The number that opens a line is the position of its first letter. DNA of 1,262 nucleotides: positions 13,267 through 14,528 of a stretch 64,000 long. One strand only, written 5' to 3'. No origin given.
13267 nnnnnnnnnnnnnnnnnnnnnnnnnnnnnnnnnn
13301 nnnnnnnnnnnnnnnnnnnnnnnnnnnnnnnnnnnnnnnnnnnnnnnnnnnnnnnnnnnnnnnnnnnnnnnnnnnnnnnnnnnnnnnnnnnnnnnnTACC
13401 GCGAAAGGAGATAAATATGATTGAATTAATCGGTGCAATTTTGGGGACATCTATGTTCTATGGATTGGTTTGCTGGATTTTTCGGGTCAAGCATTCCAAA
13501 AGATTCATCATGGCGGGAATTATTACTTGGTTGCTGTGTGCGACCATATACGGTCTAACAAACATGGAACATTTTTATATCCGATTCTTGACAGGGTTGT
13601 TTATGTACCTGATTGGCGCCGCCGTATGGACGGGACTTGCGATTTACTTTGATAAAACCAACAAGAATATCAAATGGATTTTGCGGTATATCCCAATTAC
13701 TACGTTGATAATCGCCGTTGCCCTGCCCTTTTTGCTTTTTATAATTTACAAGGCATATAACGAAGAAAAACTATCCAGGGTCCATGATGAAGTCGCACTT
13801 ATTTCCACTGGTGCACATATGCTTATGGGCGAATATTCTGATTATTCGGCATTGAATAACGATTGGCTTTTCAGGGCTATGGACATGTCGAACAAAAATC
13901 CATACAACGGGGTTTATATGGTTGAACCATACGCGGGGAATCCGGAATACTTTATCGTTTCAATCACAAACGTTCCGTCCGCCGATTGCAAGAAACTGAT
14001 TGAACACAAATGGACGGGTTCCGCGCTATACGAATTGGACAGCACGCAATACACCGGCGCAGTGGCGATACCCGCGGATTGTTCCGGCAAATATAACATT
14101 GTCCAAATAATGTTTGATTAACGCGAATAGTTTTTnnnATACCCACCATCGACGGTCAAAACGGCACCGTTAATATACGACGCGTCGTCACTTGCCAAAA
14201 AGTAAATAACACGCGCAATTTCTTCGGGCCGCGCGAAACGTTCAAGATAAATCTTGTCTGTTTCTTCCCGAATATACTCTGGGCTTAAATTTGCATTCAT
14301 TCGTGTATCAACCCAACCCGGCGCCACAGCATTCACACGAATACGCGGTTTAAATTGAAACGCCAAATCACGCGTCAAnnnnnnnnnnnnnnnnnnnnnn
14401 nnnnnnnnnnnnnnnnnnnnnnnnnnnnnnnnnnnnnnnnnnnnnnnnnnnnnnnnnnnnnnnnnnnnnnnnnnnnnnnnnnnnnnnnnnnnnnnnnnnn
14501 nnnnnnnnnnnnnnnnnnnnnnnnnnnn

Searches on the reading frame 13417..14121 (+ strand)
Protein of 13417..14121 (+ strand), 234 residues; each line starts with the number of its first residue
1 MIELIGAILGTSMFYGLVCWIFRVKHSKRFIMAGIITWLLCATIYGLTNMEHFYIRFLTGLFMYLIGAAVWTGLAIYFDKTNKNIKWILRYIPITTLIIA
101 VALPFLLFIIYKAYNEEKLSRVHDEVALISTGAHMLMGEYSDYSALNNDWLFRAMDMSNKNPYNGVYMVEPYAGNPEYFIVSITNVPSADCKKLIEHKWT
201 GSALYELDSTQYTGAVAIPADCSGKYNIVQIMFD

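Call 13: find_encoding_contigs(protein=window:13417-14121:+, flank=6000, max_places=10)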
Protein window:13417-14121:+ (234 aa): 5 contigs read that carry it; 3 places shown.
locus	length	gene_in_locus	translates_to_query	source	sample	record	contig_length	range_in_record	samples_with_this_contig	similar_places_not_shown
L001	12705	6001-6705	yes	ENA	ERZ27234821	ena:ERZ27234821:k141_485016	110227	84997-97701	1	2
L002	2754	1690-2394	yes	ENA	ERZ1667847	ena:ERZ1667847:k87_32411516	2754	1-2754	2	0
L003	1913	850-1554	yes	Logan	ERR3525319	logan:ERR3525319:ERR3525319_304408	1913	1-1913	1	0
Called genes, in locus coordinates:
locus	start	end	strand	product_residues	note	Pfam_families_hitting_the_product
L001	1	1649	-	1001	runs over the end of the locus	PF00873:ACR_tran, PF03176:MMPL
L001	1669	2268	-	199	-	-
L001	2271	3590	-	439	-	PF02321:OEP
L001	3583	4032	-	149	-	PF12802:MarR_2 (weak), PF01047:MarR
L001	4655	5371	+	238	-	PF00106:adh_short, PF08659:KR (faint), PF13561:adh_short_C2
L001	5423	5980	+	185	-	PF14437:MafB19-deam, PF00383:dCMP_cyt_deam_1, PF14439:Bd3614-deam (weak)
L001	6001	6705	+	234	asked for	-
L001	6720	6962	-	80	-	PF13561:adh_short_C2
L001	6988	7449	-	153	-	PF00106:adh_short, PF08659:KR, PF13561:adh_short_C2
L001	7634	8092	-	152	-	-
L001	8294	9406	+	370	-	-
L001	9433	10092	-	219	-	-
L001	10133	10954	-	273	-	-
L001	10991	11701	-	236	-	PF00005:ABC_tran, PF13304:AAA_21 (faint)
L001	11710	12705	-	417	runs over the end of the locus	PF12704:MacB_PCD, PF02687:FtsX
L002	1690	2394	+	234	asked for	-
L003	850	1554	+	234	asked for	-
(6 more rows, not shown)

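Call 36: search_protein_families(library=ncbifam, proteins=[window:13417-14118:+], max_evalue=0.00001)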
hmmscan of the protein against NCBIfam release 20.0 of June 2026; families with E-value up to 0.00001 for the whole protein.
window:13417-14118:+ (234 aa): 0 families

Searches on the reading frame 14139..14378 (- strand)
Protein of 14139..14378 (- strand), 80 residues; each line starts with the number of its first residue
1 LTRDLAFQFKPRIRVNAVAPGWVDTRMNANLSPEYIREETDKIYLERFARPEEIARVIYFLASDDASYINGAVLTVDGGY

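Call 18: find_encoding_contigs(protein=window:14139-14378:-, flank=3000, max_places=10)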
Protein seq(80 aa) (80 aa): 4 contigs read that carry it; 2 places shown.
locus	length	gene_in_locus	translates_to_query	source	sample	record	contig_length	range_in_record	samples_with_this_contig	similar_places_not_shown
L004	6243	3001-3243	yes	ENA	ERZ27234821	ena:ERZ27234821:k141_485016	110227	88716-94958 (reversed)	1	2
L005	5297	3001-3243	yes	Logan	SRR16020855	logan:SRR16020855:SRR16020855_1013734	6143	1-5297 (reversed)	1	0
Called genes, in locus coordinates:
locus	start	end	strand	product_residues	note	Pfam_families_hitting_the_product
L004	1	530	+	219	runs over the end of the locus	-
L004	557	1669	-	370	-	-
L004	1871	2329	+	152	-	-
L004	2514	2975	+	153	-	PF00106:adh_short, PF08659:KR, PF13561:adh_short_C2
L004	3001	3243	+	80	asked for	PF13561:adh_short_C2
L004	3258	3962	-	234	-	-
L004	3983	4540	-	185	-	PF14437:MafB19-deam, PF00383:dCMP_cyt_deam_1, PF14439:Bd3614-deam (weak)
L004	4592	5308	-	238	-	PF00106:adh_short, PF08659:KR (faint), PF13561:adh_short_C2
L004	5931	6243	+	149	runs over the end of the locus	PF12802:MarR_2 (weak), PF01047:MarR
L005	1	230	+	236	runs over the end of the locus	PF00005:ABC_tran, PF13304:AAA_21 (faint)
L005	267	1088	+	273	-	-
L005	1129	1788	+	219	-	-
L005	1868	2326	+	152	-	-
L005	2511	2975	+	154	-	PF00106:adh_short, PF08659:KR, PF13561:adh_short_C2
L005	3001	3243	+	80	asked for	PF13561:adh_short_C2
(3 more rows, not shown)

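Call 22: list_cluster_members(proteins=[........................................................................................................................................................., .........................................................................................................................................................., window:14139-14378:-, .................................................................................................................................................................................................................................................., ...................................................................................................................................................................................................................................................])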
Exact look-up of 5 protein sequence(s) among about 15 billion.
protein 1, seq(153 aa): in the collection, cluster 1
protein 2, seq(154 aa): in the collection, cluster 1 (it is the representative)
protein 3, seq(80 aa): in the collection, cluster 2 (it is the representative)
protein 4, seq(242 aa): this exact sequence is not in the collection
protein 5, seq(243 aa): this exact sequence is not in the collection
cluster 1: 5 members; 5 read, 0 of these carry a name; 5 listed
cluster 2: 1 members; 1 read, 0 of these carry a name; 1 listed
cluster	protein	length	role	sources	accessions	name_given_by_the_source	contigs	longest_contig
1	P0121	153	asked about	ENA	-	-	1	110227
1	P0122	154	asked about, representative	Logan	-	-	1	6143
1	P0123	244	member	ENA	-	-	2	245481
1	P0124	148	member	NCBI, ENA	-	-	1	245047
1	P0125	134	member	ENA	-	-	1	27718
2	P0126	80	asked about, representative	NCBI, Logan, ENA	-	-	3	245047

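Call 24: find_encoding_contigs(protein=P0123, flank=10000, max_places=10)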
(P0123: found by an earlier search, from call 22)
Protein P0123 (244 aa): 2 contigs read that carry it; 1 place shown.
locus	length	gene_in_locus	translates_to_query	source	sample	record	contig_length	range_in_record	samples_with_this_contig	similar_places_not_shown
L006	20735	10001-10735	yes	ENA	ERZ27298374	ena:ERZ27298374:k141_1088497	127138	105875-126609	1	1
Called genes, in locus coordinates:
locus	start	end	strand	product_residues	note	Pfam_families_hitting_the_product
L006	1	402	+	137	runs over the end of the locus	PF02367:TsaE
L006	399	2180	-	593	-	PF11104:PilM_2, PF14450:FtsA, PF00834:Ribul_P_3_epim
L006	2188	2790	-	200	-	PF03799:FtsQ_DivIB_C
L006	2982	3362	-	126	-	-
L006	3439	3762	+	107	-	-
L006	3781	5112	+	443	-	-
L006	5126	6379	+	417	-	PF12704:MacB_PCD, PF02687:FtsX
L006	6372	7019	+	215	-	-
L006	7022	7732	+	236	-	PF00005:ABC_tran, PF13304:AAA_21 (faint)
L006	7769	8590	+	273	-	-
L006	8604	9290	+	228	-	-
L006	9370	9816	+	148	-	-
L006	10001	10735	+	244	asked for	PF00106:adh_short, PF08659:KR, PF23441:SDR, PF13561:adh_short_C2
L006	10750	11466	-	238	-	-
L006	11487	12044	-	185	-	PF14437:MafB19-deam, PF00383:dCMP_cyt_deam_1, PF14439:Bd3614-deam (weak)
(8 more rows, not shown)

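Call 25: find_encoding_contigs(protein=P0125, flank=10000, max_places=10)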
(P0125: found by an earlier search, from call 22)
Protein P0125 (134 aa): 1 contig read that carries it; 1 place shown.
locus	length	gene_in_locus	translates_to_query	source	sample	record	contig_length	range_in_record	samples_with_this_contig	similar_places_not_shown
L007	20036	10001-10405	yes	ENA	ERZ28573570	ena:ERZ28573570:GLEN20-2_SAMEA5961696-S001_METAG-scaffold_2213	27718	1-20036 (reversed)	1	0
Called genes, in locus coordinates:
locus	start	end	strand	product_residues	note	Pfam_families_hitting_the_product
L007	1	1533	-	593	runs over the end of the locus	PF11104:PilM_2, PF14450:FtsA, PF00834:Ribul_P_3_epim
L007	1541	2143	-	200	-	PF03799:FtsQ_DivIB_C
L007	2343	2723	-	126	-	-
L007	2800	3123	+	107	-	-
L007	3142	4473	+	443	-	-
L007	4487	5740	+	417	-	PF12704:MacB_PCD, PF02687:FtsX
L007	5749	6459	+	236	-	PF00005:ABC_tran, PF13304:AAA_21 (faint)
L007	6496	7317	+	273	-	-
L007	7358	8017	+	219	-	-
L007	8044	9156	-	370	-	-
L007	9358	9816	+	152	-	-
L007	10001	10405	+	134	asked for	PF00106:adh_short, PF08659:KR, PF13561:adh_short_C2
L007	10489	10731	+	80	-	PF13561:adh_short_C2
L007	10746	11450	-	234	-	-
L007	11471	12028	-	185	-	PF14437:MafB19-deam, PF00383:dCMP_cyt_deam_1, PF14439:Bd3614-deam (weak)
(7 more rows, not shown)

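Call 65: search_protein_families(library=ncbifam, proteins=[P0123], max_evalue=1e-20)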
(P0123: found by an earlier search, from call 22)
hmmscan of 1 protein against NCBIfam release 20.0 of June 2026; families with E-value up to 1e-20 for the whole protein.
P0123 (244 aa): 166 families (the best 25 are shown)
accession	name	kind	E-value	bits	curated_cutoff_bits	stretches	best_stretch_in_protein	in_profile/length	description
NF005559.1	PRK07231.1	subfamily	5.6e-59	199.6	215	1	2-243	3-246/249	glucose 1-dehydrogenase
NF009466.0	PRK12826.1-2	subfamily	1.7e-57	194.7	222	1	3-243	3-243/248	3-oxoacyl-ACP reductase FabG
NF052558.1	MBtsdlDhBudC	equivalog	1.1e-55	188.9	270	1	2-243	2-240/250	meso-2,3-butanediol dehydrogenase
NF005067.0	PRK06484.1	equivalog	8.9e-55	186.2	713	1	3-244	9-251/524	short chain dehydrogenase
TIGR01830.1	3oxo_ACP_reduc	equivalog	1.1e-54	185.7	297.75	1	6-243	1-237/239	3-oxoacyl-[acyl-carrier-protein] reductase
NF009384.0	PRK12743.1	equivalog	9.7e-52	175.7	264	1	3-243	6-246/258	SDR family oxidoreductase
NF005056.0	PRK06463.1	equivalog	1.6e-51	175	339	1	2-243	6-246/255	3-ketoacyl-(acyl-carrier-protein) reductase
NF004791.0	PRK06138.1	equivalog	3.9e-51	173.8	312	1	2-243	4-248/252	SDR family oxidoreductase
NF004198.0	PRK05653.1-3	equivalog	3.4e-50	170.8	296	1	2-243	6-245/248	3-oxoacyl-ACP reductase FabG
NF009464.0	PRK12824.1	subfamily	1.1e-49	169.4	269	1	3-244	2-242/245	3-oxoacyl-ACP reductase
NF005893.0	PRK07856.1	equivalog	1.2e-48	165.6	255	1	2-243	8-240/255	SDR family oxidoreductase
NF004778.0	PRK06124.1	equivalog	1.4e-48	165.5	303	1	2-244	10-252/256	SDR family oxidoreductase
NF004777.0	PRK06123.1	equivalog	1.6e-48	165.4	383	1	2-243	2-248/249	SDR family oxidoreductase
NF005469.0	PRK07063.1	equivalog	2.6e-48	164.8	306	1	2-243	6-253/260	SDR family oxidoreductase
NF053701.1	CsHdxCHCADhChcB2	equivalog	5.7e-48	163.6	350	1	1-244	1-242/245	cis-4-hydroxycyclohexanecarboxylate dehydrogenase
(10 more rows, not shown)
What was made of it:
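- On FabG (3-oxoacyl-ACP reductase) equivalog: TIGR01830 scores 185.7 against 297.75, and NF009466 scores 194.7 against 222 (call 65).
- Closest known: Classical short-chain dehydrogenases/reductases. Different: The protein is below every NCBIfam curated cut-off, including FabG (TIGR01830, 185.7 against 297.75) (call 65).
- Tried and rejected: FabG identity: rejected, because the scores are below the curated cut-offs (call 65).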
